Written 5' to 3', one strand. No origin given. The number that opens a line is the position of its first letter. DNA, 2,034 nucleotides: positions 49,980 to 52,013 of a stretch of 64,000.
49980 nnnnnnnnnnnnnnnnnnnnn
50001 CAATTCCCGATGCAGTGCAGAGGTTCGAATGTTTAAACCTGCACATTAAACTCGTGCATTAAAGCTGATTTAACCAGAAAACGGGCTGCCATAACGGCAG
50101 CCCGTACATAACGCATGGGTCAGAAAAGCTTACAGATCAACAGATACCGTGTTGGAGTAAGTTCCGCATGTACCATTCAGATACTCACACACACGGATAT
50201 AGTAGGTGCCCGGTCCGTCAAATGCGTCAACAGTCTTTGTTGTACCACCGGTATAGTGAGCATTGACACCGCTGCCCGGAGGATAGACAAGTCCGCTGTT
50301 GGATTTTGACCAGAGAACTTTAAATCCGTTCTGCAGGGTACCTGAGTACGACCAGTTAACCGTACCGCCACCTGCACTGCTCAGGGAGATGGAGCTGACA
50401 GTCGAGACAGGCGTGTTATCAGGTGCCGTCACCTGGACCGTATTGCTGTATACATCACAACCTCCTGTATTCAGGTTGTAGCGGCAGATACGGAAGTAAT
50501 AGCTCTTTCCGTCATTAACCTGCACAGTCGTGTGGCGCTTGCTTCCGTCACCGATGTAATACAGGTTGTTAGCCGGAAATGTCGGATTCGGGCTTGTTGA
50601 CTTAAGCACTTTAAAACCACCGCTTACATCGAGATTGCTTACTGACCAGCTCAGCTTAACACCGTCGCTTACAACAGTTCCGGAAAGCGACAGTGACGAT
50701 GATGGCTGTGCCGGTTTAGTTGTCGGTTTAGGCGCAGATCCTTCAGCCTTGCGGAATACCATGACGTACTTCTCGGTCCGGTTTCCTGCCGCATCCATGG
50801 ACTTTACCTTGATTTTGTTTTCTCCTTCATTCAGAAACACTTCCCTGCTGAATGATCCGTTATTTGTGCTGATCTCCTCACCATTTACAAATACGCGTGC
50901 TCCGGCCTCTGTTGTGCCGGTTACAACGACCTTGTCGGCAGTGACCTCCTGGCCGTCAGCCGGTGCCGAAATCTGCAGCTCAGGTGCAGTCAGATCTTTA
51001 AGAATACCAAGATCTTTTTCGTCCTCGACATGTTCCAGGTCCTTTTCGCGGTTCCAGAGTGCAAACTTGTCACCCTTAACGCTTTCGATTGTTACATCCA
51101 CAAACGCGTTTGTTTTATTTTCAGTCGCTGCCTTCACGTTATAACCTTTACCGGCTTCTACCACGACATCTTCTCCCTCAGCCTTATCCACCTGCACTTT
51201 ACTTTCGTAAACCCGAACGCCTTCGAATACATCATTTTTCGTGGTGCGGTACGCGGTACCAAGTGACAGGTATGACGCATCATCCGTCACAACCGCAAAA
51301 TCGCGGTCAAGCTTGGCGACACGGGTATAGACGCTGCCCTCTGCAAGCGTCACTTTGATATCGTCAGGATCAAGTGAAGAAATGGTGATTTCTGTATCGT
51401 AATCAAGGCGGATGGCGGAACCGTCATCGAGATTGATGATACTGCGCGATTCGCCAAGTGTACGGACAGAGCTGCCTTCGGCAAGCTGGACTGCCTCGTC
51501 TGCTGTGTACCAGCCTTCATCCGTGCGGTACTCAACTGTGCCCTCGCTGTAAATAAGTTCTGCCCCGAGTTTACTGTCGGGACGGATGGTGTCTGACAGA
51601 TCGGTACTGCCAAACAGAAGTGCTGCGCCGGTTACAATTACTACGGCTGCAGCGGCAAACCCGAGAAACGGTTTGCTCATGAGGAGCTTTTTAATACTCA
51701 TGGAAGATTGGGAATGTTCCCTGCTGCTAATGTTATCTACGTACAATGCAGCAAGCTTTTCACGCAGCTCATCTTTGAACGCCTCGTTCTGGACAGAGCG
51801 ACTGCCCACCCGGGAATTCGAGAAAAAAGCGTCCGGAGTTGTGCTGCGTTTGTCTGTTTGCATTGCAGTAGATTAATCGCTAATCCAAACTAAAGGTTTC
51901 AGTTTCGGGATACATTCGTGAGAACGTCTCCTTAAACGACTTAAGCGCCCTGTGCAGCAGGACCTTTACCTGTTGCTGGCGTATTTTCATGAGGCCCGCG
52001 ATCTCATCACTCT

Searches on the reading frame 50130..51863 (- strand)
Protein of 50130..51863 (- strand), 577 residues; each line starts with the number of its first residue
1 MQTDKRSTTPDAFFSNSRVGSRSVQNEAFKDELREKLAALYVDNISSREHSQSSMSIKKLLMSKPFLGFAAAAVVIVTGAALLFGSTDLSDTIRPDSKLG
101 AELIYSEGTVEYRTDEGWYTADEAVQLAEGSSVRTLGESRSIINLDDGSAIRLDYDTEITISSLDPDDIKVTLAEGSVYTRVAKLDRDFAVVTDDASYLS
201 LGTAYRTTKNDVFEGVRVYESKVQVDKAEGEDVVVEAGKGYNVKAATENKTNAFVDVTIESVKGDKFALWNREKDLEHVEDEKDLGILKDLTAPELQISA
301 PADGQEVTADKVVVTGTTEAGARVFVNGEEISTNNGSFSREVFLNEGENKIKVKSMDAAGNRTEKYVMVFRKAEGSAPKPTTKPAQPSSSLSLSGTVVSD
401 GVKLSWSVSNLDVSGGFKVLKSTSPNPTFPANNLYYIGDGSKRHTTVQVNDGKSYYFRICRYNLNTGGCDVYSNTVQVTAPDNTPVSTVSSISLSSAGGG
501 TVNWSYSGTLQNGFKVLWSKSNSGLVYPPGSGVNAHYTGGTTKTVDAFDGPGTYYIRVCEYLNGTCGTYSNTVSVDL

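Call 8: search_protein_families(library=pfam, proteins=[window:50130-51863:-], max_evalue=0.001)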
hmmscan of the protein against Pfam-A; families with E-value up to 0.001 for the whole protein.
window:50130-51863:- (577 aa): 4 families
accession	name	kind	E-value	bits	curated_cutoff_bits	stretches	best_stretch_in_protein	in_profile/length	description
PF09136.16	Glucodextran_B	-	1.2e-18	67.3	27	1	294-372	1-82/83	Glucodextranase, domain B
PF04773.18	FecR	-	7.8e-09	36.3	24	1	133-223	3-96/97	FecR protein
PF12733.13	Cadherin-like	-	6.3e-06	27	24.2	1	309-370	26-86/89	Cadherin-like beta sandwich domain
PF17936.7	Big_6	-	5.4e-05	23.8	27.6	1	304-366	7-77/83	Bacterial Ig domain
